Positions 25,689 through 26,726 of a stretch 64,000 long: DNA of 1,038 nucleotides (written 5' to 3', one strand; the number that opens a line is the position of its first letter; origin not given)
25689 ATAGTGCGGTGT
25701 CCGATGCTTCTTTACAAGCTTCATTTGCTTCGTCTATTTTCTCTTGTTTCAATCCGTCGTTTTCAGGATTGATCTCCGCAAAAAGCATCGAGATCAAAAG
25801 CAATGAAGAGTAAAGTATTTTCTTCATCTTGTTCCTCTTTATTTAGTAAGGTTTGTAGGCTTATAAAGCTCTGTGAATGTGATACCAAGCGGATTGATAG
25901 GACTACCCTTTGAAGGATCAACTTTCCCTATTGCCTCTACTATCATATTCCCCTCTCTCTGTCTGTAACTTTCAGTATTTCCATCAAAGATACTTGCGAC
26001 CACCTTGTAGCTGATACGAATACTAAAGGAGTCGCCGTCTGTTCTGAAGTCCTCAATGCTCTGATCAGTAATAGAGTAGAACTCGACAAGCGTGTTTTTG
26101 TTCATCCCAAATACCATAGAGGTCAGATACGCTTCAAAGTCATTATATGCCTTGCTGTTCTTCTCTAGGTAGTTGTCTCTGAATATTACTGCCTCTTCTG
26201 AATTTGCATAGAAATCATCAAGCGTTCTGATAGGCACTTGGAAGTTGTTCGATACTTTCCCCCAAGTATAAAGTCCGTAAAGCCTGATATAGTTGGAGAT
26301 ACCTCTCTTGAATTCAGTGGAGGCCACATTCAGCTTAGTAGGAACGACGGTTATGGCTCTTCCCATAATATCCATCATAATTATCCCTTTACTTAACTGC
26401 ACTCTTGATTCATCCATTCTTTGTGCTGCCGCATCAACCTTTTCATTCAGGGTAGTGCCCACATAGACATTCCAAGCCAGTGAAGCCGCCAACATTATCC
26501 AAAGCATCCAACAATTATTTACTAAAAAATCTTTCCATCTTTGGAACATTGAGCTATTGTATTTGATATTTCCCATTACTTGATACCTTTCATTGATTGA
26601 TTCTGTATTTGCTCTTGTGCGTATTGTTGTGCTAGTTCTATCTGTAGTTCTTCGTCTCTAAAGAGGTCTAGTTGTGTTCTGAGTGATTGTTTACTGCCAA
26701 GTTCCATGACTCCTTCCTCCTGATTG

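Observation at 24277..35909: About 12 kb of 15 co-directional, mostly exported ORFs of no recognisable family: candidate uncharacterised mating-channel module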

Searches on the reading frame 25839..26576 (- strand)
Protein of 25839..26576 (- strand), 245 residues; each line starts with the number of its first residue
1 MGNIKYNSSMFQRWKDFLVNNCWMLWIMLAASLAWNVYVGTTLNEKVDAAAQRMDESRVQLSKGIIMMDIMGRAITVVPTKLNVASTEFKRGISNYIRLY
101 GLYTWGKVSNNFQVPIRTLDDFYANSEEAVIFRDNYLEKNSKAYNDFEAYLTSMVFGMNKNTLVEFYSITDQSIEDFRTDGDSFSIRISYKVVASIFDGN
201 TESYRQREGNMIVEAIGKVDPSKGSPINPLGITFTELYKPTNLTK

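Call 6: search_protein_families(library=pfam, proteins=[window:25839-26576:-], max_evalue=0.01)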
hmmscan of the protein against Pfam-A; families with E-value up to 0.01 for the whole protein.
window:25839-26576:- (245 aa): 0 families

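Call 9: search_protein_families(library=ncbifam, proteins=[window:25839-26576:-], max_evalue=0.1)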
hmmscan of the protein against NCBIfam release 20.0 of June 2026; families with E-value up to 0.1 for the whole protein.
window:25839-26576:- (245 aa): 0 families

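Call 38: search_solved_structures(query=A2, max_evalue=10, show_alignments=1)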
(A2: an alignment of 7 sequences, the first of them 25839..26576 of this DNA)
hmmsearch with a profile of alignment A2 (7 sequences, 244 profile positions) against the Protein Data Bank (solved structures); distinct sequences matched with E-value up to 10: 9.
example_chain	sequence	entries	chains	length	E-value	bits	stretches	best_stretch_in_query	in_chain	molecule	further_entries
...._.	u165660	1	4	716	0.86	12.2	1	21-60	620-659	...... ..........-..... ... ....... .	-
1jth_A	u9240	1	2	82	0.95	12.1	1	44-94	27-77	SNAP25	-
9ojr_H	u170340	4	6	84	0.98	12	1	44-94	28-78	Synaptosomal-associated protein 25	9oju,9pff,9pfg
2lj8_A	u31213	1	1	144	1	11.9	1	45-110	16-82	Cofilin/actin depolymerizing factor, putative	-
1kil_C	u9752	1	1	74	1.1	11.9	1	44-94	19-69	SNAP-25 N-terminal SNARE motif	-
5kj7_C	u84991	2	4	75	1.1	11.8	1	44-94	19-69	Synaptosomal-associated protein 25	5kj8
2n1t_C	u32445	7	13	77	1.2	11.7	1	44-94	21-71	Synaptosomal-associated protein 25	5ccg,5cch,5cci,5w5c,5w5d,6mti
1n7s_C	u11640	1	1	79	1.3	11.6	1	44-94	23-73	SNAP-25A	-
6ip1_C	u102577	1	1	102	1.5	11.4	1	44-94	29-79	Synaptosomal-associated protein 25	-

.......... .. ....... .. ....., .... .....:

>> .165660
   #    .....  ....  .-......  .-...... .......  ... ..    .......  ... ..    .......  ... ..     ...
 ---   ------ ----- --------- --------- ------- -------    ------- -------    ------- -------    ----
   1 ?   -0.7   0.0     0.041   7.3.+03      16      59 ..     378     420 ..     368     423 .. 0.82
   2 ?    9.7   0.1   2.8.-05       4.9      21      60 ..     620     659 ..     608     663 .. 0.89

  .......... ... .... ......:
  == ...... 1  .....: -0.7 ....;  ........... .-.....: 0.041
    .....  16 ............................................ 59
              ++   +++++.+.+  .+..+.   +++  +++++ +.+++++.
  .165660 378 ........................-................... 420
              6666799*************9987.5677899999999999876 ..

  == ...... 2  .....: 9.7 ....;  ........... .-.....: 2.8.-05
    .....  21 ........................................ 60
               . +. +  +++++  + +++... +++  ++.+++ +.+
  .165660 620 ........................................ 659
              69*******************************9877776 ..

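Call 42: search_protein_families(library=phrogs, proteins=[window:25839-26576:-], max_evalue=0.01)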
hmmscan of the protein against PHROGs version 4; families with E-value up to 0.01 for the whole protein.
window:25839-26576:- (245 aa): 0 families

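Call 44: find_homologous_proteins(query=A2, max_evalue=0.01)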
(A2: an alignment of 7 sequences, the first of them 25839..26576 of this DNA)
Query A2 (7 sequences) (245 aa, profile of the alignment): 25 proteins with E <= 0.01 among 2068 candidates.
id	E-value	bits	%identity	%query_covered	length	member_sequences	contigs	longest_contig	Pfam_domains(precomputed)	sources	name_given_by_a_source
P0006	1.7e-91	324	100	89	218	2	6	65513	-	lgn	-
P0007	3.8e-84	300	23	96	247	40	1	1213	-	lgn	-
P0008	3.3e-81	290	25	96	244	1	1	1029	-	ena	-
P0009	2.2e-78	281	24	96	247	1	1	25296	-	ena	-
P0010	3.4e-78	281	24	96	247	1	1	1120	-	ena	-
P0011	3.9e-78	280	24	96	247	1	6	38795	-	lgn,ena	-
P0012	4.3e-78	280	24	96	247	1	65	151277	-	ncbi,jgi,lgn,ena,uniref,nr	ncbi:hypothetical protein [Campylobacter showae]|jgi:hypothetical protein|uniref:hypothetical protei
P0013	4.8e-78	280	24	96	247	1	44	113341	-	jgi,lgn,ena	jgi:hypothetical protein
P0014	6.0e-78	280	24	96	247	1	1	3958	-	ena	-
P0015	6.2e-78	280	24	96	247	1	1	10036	-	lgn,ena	-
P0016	6.6e-78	280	24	96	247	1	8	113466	-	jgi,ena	jgi:hypothetical protein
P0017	1.5e-77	278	24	96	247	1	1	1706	-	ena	-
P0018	2.6e-77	278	24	96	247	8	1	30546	-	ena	-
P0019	3.4e-77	277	24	95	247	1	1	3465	-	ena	-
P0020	6.1e-77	276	24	96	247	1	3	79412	-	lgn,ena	-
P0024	1.7e-54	203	25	96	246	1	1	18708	-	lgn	-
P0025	1.3e-53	200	24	96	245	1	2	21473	-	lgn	-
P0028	3.1e-48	182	23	94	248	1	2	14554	-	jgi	-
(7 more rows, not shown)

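Call 51: search_dna_similar(query=window:25839-26576:-, collection=plasmids, mode=protein, max_evalue=0.001, max_rows=30)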
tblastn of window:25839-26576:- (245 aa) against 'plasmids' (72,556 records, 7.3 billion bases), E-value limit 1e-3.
Records with a match: 4; places in all: 4; records where one place covers at least 80% of the query: 3.
Best place of each record, by identity: <60% 4.
By first word of the organism name: Campylobacter 3; Helicobacter 1.
By predicted mobility (MOB-suite, as given by PLSDB): non-mobilizable 4.
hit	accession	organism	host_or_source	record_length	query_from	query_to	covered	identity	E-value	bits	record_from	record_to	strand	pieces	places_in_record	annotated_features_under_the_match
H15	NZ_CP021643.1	Campylobacter concisus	Homo sapiens,Oral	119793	4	237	96%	23.7%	3e-13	76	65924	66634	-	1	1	hypothetical protein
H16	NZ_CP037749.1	Campylobacter helveticus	-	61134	13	237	92%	23.8%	7e-9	63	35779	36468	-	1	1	hypothetical protein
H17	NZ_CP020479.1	Campylobacter helveticus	cat,cell culture,feces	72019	13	237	92%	23.8%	7e-9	63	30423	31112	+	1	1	hypothetical protein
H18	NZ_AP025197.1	Helicobacter cinaedi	Cricetinae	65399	65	232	69%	30.1%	5e-7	57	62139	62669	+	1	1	hypothetical protein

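Call 53: predict_structure(alignment_id=A6)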
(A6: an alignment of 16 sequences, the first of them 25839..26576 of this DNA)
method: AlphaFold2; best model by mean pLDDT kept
length: 245 residues; sequences in the alignment: 16
mean_pLDDT: 57.4   pTM: 0.39
mean pLDDT of the five models: 57.4, 51.1, 49.3, 48.0, 46.5
residues with pLDDT >= 90: 0; 70-90: 41; 50-70: 131; < 50: 73
segments of 3 or more residues with pLDDT < 50: 1-7, 49-82, 103-115, 161-166, 197-199, 242-245
pLDDT, mean of each block of 10 residues (from residue 1): 47 68 69 68 53 43 42 43 58 62 41 48 60 64 58 52 49 76 76 55 59 73 57 64 44
secondary structure, 60 per line:
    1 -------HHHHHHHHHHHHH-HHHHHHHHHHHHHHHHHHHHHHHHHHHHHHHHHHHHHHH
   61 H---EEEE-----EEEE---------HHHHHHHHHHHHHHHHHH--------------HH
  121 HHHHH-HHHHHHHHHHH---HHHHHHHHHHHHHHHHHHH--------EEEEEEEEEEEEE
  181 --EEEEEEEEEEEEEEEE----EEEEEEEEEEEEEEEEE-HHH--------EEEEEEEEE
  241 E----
elements in order: H8-20 H22-61 E65-68 E74-77 H87-104 H119-125 H127-137 H141-159 E168-180 E183-198 E203-219 E232-241
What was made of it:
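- Tried and rejected: The first AlphaFold run of ORF12, with 16 sequences, was too poor to use (pLDDT 57; call 53).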

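Call 55: fold_search(model_id=the predicted structure, library=pdb)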
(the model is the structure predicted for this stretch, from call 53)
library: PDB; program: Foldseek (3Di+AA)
matches with E <= 10: 1214; with E <= 0.001: 0
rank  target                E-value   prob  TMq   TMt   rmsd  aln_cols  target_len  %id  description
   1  3ub1_C                2.1e-03  1.00  0.22  0.22   6.9        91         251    9  Ntf2 like protein involved in plasmid conjugation (released 2012-02-08)
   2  3ub1_A                4.3e-03  0.99  0.21  0.21   7.0        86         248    9  Ntf2 like protein involved in plasmid conjugation (released 2012-02-08)
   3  5d9r                  4.5e-03  1.00  0.24  0.41   6.3        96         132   11  Crystal structure of a conserved domain in the intermembrane space region of the plastid division protein ARC6 (released 2015-11-11)
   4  3ub1_B                4.5e-03  1.00  0.23  0.22   6.5        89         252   10  Ntf2 like protein involved in plasmid conjugation (released 2012-02-08)
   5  3ub1_D                6.4e-03  0.99  0.20  0.20   7.2        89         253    9  Ntf2 like protein involved in plasmid conjugation (released 2012-02-08)
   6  5had                  1.0e-02  1.00  0.24  0.40   5.3        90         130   14  Crystal structure of intermembrane space region of chloroplast protein ARC6 (released 2017-01-18)
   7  6jzf_B                2.8e-02  0.99  0.22  0.33   5.1        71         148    7  Structure of the intermembrane space region of PARC6 (released 2020-05-06)
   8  5wd6_B                3.1e-02  0.72  0.22  0.27  11.7       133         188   17  bovine salivary protein form 30b (released 2018-07-11)
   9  6o1t_A                3.3e-02  0.72  0.22  0.26  10.1       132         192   14  BOVINE SALIVARY PROTEIN FORM 30B WITH OLEIC ACID (released 2019-03-13)
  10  6o1t_B                3.3e-02  0.63  0.21  0.26  11.7       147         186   15  BOVINE SALIVARY PROTEIN FORM 30B WITH OLEIC ACID (released 2019-03-13)
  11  6jzn_A                3.9e-02  0.98  0.23  0.39   6.4        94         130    8  Structure of the intermembrane space region of PARC6-PDV1 (released 2020-05-06)
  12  3wz4_C                3.9e-02  0.90  0.27  0.42  10.2       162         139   12  Structure of the periplasmic domain of DotI (crystal form I) (released 2015-06-10)
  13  5ts4_C                4.8e-02  0.77  0.17  0.36  10.0       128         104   12  Crystal structure of a de novo designed protein with curved beta-sheet (released 2017-01-25)
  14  3hx8_B                5.1e-02  0.99  0.22  0.40   4.2        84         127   11  Crystal structure of putative ketosteroid isomerase (NP_103587.1) from Mesorhizobium loti at 1.45 A resolution (released 2009-07-07)
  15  8rjw_E                5.7e-02  0.89  0.14  0.19   4.1        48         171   21  Human RAD52 open ring - ssDNA complex (released 2024-04-24)
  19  3wz4_G                6.4e-02  0.60  0.20  0.31   8.8       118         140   16  Structure of the periplasmic domain of DotI (crystal form I) (released 2015-06-10)
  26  3wz4_A                8.0e-02  0.77  0.21  0.33   5.8        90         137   17  Structure of the periplasmic domain of DotI (crystal form I) (released 2015-06-10)
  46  3wz4_D                1.3e-01  0.60  0.22  0.34  10.4       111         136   15  Structure of the periplasmic domain of DotI (crystal form I) (released 2015-06-10)
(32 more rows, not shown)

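Call 56: search_protein_representatives(alignment_id=A6)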
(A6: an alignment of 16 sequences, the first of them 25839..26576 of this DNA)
Query: 16 sequences, 247 profile positions. Proteins with E-value up to 0.001 (for the whole library): 114; up to 1e-10: 64; up to 1e-30: 20. The best 114 are listed.
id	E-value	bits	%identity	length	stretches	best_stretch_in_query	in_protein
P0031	4.8e-103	360.1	-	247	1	1-246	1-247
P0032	1.6e-61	224.0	-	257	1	1-247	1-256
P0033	6.3e-48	179.6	-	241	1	1-245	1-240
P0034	3.1e-46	174.0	-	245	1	3-238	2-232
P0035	3.3e-45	170.6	-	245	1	2-246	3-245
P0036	1.7e-41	158.5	-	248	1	2-239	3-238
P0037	1.7e-41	158.5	-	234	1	13-246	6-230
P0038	8.0e-41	156.3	-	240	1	1-246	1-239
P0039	3.9e-40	154.0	-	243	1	3-246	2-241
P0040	5.7e-40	153.5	-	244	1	1-246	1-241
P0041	7.8e-40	153.0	-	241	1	1-245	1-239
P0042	3.8e-39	150.8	-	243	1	4-246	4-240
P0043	1.2e-38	149.2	-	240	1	7-243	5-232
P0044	9.4e-37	143.0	-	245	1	10-240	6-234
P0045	5.5e-36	140.4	-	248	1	4-246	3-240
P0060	5.4e-20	88.1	-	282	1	16-245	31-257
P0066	1.6e-17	80.0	-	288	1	8-242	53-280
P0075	4.7e-15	71.9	-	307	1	6-246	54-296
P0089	2.9e-12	62.8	-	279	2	143-242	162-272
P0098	9.4e-10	54.5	-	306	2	29-137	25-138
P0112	5.3e-08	48.8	-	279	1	22-229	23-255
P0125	2.7e-06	43.2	-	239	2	3-139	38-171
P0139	1.4e-04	37.5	-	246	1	2-245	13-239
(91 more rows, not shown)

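Call 58: search_protein_families(library=pfam, alignment_id=A7, max_evalue=0.01)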
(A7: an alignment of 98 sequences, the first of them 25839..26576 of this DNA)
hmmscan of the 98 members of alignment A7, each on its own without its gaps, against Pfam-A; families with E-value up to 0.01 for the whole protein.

A. member 1, window:25839-26576:- (245 aa): 0 families

B. families by the number of members that match (of 98 scanned): 7 families
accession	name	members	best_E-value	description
PF05812.17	Herpes_BLRF2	1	0.0002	Herpesvirus BLRF2 protein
PF14084.11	DUF4264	1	0.00028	Protein of unknown function (DUF4264)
PF16670.11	PI-PLC-C1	1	0.005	Phosphoinositide phospholipase C, Ca2+-dependent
PF05569.17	Peptidase_M56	1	0.0073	BlaR1 peptidase M56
PF18833.7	TPR_22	1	0.0074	Tetratricopeptide repeat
PF04740.18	LXG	1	0.0075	LXG domain of WXG superfamily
PF22282.1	CydS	1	0.0089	CydS-like protein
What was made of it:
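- Tried and rejected: Pfam on 98 ORF12-family members: no VirB8 family hit (call 58).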

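Call 59: search_solved_structures(query=A7, max_evalue=10, show_alignments=2)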
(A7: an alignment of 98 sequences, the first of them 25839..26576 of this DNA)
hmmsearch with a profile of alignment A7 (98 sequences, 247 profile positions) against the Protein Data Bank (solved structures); distinct sequences matched with E-value up to 10: 23.
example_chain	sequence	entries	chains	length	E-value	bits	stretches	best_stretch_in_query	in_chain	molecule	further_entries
5fve_A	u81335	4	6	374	0.19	14.3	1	124-197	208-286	DNA POLYMERASE III SUBUNIT BETA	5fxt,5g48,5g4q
4rki_A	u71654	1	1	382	0.2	14.2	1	124-197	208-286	DNA polymerase III subunit beta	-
4s3i_A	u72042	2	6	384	0.2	14.2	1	124-197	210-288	DNA polymerase III subunit beta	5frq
4uzy_A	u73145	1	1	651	0.27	13.8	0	13-61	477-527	FLAGELLAR ASSOCIATED PROTEIN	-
8bd7_C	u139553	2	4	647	0.27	13.8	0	13-61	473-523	IFT70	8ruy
4pd4_I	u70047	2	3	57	0.36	13.4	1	12-51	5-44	Cytochrome b-c1 complex subunit 9 | Cytochrome b-c1 complex subunit 9, mitochondrial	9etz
1kyo_I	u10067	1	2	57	0.44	13.1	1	12-51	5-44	UBIQUINOL-CYTOCHROME C REDUCTASE COMPLEX 7.3 KD PROTEIN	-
1ezv_I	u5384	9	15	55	0.51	12.9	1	14-51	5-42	UBIQUINOL-CYTOCHROME C REDUCTASE COMPLEX 7.3 KD PROTEIN | Ubiquinol-cytochrome C reductase complex 7.3 kDa protein | Cytochrome b-c1 complex subunit 9, mitochon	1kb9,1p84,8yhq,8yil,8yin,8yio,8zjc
2ibz_I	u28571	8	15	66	0.52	12.9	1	10-51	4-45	Ubiquinol-cytochrome c reductase complex 7.3 kDa protein | HLJ1_G0021680.mRNA.1.CDS.1 | Cytochrome b-c1 complex subunit 9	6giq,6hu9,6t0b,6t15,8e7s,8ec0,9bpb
6ymx_I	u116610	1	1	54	0.53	12.8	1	14-51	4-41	Cytochrome b-c1 complex subunit 9, mitochondrial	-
6ymx_T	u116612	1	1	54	0.54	12.8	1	14-51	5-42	Cytochrome b-c1 complex subunit 9, mitochondrial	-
3cx5_I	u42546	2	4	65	0.55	12.8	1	12-51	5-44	Cytochrome b-c1 complex subunit 9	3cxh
9pzc_O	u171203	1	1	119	0.69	12.5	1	197-235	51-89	C4K Fab heavy chain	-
4uds_A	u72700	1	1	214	0.75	12.3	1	56-101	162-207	MBDR REGULATOR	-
9h6v_E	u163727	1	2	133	0.9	12.1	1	198-234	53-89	Nb-aCERK6-2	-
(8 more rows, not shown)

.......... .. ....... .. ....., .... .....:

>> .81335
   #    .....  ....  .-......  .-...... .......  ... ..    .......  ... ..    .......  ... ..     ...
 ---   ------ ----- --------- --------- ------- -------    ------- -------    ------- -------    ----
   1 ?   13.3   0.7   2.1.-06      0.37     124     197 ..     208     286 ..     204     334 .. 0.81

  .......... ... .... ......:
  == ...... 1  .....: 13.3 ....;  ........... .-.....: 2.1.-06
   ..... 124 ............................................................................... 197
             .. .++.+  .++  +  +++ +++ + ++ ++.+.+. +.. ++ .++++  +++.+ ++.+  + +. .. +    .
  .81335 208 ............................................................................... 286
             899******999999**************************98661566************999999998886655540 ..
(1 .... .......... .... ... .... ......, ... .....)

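Call 65: predict_structure(alignment_id=A7)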
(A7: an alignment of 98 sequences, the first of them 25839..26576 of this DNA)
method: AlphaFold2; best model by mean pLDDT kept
length: 245 residues; sequences in the alignment: 98
mean_pLDDT: 94.0   pTM: 0.74
mean pLDDT of the five models: 94.0, 93.9, 93.9, 93.3, 93.3
residues with pLDDT >= 90: 210; 70-90: 28; 50-70: 4; < 50: 3
segments of 3 or more residues with pLDDT < 50: 1-3
pLDDT, mean of each block of 10 residues (from residue 1): 65 92 96 98 97 91 82 89 93 96 97 98 98 97 97 97 98 98 97 98 98 97 95 93 94
secondary structure, 60 per line:
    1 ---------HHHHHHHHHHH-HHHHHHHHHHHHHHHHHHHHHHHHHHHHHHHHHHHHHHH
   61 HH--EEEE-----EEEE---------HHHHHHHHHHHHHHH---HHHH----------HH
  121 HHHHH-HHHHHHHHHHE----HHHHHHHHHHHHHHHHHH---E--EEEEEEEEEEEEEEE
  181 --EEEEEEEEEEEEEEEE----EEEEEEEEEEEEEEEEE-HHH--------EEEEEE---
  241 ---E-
elements in order: H10-20 H22-62 E65-68 E74-77 H87-101 H105-108 H119-125 H127-136 H142-159 E166-180 E183-198 E203-219 E232-237
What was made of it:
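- On Conjugative type IV secretion system (any MPF type): The ORF12 AlphaFold2 model has pLDDT 94 (call 65).
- The AlphaFold2 model has pLDDT 94 and shows a membrane helix plus an NTF2-like domain (call 65).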

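Call 69: fold_search(model_id=the predicted structure, library=pdb)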
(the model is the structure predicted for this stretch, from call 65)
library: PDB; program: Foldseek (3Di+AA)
matches with E <= 10: 1006; with E <= 0.001: 3
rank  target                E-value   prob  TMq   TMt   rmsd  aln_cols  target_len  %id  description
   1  5d9r                  3.7e-04  1.00  0.38  0.62   5.2       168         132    8  Crystal structure of a conserved domain in the intermembrane space region of the plastid division protein ARC6 (released 2015-11-11)
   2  5had                  5.0e-04  1.00  0.34  0.54   6.3       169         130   10  Crystal structure of intermembrane space region of chloroplast protein ARC6 (released 2017-01-18)
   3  6jzf_B                9.4e-04  1.00  0.31  0.45   6.0       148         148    7  Structure of the intermembrane space region of PARC6 (released 2020-05-06)
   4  3wz4_C                1.1e-03  1.00  0.38  0.57   5.0       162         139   13  Structure of the periplasmic domain of DotI (crystal form I) (released 2015-06-10)
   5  3wz3                  1.6e-03  1.00  0.36  0.54   5.3       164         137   10  Structure of a periplasmic fragment of TraM (released 2015-06-10)
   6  5u9l_B                1.7e-03  0.99  0.27  0.39  11.7       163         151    9  Crystal structure of the intermembrane space region of the plastid division protein PARC6 (released 2017-12-20)
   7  3wz5_C                1.9e-03  1.00  0.37  0.57   4.7       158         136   13  Structure of the periplasmic domain of DotI (crystal form II) (released 2015-06-10)
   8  3wz4_A                2.0e-03  1.00  0.38  0.60   5.0       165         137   13  Structure of the periplasmic domain of DotI (crystal form I) (released 2015-06-10)
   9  3wz5_A                2.5e-03  1.00  0.38  0.59   4.5       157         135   14  Structure of the periplasmic domain of DotI (crystal form II) (released 2015-06-10)
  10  3wz4_G                2.9e-03  1.00  0.38  0.57   5.0       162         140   13  Structure of the periplasmic domain of DotI (crystal form I) (released 2015-06-10)
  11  6jzn_A                3.0e-03  1.00  0.31  0.50   6.1       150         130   10  Structure of the intermembrane space region of PARC6-PDV1 (released 2020-05-06)
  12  6jzn_D                3.0e-03  1.00  0.31  0.50   6.2       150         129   10  Structure of the intermembrane space region of PARC6-PDV1 (released 2020-05-06)
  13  3hx8_C                3.0e-03  0.99  0.30  0.49   6.8       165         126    9  Crystal structure of putative ketosteroid isomerase (NP_103587.1) from Mesorhizobium loti at 1.45 A resolution (released 2009-07-07)
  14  3qk9_B                3.4e-03  0.98  0.28  0.38  12.2       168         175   11  Yeast Tim44 C-terminal domain complexed with Cymal-3 (released 2011-03-09)
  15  3ub1_C                3.6e-03  1.00  0.24  0.24   6.0       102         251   11  Ntf2 like protein involved in plasmid conjugation (released 2012-02-08)
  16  3wz4_D                3.8e-03  1.00  0.38  0.59   4.5       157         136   13  Structure of the periplasmic domain of DotI (crystal form I) (released 2015-06-10)
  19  5cnl_A                5.4e-03  1.00  0.36  0.56   5.2       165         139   14  Crystal structure of an IcmL-like type IV secretion system protein (lpg0120) from Legionella pneumophila subsp. pneumo (released 2015-08-05)
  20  3ub1_D                5.4e-03  1.00  0.23  0.23   8.5       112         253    9  Ntf2 like protein involved in plasmid conjugation (released 2012-02-08)
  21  3ub1_B                7.7e-03  1.00  0.26  0.25   5.1       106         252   12  Ntf2 like protein involved in plasmid conjugation (released 2012-02-08)
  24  3ub1_A                8.2e-03  0.99  0.23  0.23   8.4       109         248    8  Ntf2 like protein involved in plasmid conjugation (released 2012-02-08)
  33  5cnl_B                1.9e-02  0.99  0.37  0.57   5.1       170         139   15  Crystal structure of an IcmL-like type IV secretion system protein (lpg0120) from Legionella pneumophila subsp. pneumo (released 2015-08-05)
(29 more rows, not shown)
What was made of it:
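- On Conjugative type IV secretion system (any MPF type): Foldseek hits include DotI, TraM, IcmL-like, TcpC and CagV (call 69).
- Closest known: MPF_I / type IVB systems. Same: ORF12 has the DotI/TraM-type anchored NTF2 fold (call 69).
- Foldseek hits include DotI (3wz4, target-normalised TM-score 0.57-0.60), R64 TraM (3wz3), IcmL-like (5cnl), TcpC (3ub1) and CagV (call 69). ORF12 has a VirB8/DotI-type fold (call 69).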

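Call 75: find_encoding_contigs(protein=P0025, flank=10000, max_places=1)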
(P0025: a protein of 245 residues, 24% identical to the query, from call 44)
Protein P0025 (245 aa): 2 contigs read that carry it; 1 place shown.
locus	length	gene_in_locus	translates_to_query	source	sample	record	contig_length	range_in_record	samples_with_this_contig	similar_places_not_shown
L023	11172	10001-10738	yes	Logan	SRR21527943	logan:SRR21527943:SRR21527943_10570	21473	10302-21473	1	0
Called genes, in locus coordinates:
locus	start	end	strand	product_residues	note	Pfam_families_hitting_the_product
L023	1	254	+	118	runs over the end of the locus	-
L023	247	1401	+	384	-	-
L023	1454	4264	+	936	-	-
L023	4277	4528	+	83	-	-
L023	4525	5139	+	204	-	PF01464:SLT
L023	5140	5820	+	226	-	-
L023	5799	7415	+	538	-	-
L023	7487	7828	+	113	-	-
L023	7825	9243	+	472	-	-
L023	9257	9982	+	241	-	-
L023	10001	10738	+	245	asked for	-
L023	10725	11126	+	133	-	-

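Call 76: find_encoding_contigs(protein=P0028, flank=10000, max_places=1)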
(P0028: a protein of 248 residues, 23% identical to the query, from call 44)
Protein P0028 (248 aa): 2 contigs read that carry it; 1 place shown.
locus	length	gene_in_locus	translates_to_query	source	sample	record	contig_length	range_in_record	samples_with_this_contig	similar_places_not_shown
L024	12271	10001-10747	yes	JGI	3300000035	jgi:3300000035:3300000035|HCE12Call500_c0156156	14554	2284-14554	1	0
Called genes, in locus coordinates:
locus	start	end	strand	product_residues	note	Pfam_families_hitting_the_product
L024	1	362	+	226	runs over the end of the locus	-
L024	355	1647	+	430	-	-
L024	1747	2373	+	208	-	PF01464:SLT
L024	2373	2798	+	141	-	-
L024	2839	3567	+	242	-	-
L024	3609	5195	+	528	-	-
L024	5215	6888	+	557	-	-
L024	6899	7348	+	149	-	-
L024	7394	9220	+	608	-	-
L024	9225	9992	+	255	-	-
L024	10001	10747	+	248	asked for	-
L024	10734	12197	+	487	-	PF01551:Peptidase_M23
